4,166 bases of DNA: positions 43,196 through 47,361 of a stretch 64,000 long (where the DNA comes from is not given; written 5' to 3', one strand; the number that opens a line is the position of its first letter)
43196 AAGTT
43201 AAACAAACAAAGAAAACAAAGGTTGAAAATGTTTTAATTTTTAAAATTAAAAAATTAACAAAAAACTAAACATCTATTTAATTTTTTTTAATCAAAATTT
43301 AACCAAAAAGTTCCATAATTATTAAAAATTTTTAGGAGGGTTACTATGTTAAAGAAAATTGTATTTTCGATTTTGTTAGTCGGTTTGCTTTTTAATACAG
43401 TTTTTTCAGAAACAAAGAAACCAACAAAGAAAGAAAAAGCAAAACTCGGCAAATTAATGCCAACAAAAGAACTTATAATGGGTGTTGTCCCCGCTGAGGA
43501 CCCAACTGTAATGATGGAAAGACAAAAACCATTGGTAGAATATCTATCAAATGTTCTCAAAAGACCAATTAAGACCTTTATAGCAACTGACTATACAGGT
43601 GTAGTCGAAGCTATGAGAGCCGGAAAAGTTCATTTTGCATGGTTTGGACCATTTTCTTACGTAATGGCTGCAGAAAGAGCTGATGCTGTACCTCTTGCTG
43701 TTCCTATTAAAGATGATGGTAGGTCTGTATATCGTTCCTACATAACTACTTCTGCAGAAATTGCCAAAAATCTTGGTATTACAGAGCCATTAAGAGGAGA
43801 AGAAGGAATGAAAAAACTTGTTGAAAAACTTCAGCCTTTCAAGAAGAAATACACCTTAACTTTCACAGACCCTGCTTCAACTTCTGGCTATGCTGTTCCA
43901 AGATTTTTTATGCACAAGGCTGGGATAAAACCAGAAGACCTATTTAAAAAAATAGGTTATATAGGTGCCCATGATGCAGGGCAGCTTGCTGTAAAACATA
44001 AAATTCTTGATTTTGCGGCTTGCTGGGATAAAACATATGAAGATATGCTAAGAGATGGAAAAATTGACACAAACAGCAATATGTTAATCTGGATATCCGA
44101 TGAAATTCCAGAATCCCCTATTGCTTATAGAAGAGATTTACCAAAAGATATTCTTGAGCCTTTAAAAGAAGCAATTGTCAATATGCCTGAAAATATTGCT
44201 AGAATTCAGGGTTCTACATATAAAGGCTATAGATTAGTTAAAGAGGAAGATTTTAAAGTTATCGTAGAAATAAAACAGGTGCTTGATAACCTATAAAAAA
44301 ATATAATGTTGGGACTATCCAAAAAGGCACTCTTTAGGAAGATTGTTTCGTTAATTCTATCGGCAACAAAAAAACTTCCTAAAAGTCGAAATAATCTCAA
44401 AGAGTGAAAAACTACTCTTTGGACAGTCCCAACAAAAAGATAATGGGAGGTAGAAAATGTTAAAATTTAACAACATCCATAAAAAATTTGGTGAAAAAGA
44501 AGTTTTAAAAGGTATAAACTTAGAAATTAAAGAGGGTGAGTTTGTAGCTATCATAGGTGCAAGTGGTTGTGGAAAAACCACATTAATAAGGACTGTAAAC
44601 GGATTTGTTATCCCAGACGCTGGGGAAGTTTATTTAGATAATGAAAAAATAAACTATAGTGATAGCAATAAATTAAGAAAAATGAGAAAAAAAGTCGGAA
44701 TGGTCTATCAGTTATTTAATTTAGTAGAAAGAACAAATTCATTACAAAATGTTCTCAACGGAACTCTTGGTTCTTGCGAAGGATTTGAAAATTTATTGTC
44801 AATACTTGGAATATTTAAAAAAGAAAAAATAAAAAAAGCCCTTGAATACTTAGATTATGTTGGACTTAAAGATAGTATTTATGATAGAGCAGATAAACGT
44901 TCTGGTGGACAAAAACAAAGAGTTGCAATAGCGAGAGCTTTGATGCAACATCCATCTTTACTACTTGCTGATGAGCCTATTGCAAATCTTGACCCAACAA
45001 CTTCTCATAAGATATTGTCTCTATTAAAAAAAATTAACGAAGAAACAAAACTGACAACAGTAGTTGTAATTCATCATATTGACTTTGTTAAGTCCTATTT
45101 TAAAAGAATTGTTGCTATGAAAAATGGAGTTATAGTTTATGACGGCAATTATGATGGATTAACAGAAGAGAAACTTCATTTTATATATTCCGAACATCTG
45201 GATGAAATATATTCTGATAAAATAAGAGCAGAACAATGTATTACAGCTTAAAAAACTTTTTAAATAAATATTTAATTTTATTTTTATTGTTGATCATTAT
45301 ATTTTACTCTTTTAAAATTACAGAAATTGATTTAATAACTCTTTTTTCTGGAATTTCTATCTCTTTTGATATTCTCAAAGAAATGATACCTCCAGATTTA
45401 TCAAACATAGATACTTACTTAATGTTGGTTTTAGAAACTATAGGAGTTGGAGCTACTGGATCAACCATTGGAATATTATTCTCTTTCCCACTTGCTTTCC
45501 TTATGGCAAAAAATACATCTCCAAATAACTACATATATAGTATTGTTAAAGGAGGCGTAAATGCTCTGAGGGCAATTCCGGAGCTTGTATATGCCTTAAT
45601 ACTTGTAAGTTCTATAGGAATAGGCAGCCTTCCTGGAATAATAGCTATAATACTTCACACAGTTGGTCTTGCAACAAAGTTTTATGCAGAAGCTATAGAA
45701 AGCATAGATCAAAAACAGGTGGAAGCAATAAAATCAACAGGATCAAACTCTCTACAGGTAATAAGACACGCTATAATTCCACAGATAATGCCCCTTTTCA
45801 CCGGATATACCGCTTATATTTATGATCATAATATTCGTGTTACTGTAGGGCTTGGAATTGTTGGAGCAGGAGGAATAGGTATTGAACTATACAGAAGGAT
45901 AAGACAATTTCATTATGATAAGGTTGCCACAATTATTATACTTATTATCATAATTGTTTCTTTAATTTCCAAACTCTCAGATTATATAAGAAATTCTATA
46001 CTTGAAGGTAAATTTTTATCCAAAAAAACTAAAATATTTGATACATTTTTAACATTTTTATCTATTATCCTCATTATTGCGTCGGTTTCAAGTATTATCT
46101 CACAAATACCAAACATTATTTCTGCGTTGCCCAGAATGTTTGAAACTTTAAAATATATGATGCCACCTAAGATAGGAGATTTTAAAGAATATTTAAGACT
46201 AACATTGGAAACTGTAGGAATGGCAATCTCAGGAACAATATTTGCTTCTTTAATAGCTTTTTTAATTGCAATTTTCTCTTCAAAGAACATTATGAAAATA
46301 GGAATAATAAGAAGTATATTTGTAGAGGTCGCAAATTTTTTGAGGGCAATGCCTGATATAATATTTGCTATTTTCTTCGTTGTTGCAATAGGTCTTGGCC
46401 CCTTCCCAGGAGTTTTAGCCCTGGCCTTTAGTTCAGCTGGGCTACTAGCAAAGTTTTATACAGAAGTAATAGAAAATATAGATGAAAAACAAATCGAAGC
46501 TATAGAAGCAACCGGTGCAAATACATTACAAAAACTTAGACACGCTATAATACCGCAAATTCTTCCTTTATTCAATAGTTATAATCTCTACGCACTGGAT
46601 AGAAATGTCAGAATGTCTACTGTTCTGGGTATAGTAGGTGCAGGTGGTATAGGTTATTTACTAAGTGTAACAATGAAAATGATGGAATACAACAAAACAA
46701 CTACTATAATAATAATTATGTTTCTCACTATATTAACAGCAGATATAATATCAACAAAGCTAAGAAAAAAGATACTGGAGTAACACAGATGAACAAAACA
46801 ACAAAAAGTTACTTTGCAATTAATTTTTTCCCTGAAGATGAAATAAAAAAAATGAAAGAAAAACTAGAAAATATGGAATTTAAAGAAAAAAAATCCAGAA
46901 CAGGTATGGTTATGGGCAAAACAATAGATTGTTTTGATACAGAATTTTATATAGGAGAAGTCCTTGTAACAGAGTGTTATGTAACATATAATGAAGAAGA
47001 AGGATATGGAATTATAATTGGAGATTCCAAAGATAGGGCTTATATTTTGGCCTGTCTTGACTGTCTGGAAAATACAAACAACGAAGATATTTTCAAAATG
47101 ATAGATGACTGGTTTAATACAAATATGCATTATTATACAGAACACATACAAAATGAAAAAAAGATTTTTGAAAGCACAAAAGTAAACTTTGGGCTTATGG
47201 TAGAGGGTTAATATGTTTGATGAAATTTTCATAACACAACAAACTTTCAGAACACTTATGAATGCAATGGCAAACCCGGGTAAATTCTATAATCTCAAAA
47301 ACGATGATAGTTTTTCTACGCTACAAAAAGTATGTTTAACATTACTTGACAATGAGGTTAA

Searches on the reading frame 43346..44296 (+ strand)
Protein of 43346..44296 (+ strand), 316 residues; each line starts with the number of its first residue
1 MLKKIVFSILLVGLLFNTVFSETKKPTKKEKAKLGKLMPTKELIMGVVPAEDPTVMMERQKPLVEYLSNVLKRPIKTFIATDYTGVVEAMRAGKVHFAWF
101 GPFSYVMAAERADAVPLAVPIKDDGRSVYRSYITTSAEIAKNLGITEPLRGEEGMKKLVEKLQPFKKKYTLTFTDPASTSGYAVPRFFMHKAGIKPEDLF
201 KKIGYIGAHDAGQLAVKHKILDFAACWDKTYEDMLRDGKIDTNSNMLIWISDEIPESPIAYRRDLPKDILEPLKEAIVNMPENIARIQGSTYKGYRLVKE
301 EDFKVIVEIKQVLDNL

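Call 59: search_protein_families(library=pfam, proteins=[window:43346-44296:+], max_evalue=0.00001)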
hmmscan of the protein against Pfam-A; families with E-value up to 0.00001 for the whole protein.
window:43346-44296:+ (316 aa): 1 family
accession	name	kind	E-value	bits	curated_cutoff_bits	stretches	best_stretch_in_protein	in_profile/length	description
PF12974.12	Phosphonate-bd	-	1.1e-56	192.4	27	1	45-302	1-241/242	ABC transporter, phosphonate, periplasmic substrate-binding protein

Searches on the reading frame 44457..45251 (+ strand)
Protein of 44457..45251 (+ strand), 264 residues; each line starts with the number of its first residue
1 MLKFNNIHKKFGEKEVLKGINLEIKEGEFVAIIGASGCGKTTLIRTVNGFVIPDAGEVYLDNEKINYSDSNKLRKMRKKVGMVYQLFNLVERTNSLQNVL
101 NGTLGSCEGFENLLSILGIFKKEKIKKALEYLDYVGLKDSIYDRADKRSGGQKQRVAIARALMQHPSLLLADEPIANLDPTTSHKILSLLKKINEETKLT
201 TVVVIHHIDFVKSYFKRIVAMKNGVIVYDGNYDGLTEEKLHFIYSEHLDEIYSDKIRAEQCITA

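Call 59: search_protein_families(library=pfam, proteins=[window:44457-45251:+], max_evalue=0.00001)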
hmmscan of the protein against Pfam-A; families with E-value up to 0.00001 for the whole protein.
window:44457-45251:+ (264 aa): 1 family
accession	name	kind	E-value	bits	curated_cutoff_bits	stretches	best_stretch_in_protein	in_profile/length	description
PF00005.33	ABC_tran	-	5.2e-34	118.2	25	1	17-176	1-137/137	ABC transporter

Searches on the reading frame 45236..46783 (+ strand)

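Call 59: search_protein_families(library=pfam, proteins=[window:45236-46783:+], max_evalue=0.00001)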
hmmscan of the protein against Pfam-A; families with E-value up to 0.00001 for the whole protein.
window:45236-46783:+ (515 aa): 1 family
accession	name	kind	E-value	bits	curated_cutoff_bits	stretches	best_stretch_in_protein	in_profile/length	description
PF00528.27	BPD_transp_1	-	2e-36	125.9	26.4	2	84-251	2-174/184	Binding-protein-dependent transport system inner membrane component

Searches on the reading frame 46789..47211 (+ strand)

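Call 59: search_protein_families(library=pfam, proteins=[window:46789-47211:+], max_evalue=0.00001)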
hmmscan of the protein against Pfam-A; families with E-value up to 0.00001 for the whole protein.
window:46789-47211:+ (140 aa): 1 family
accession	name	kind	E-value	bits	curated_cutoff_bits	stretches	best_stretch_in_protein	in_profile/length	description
PF06754.17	PhnG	-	1.9e-16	60.8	32.4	1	15-140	14-142/142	Phosphonate metabolism protein PhnG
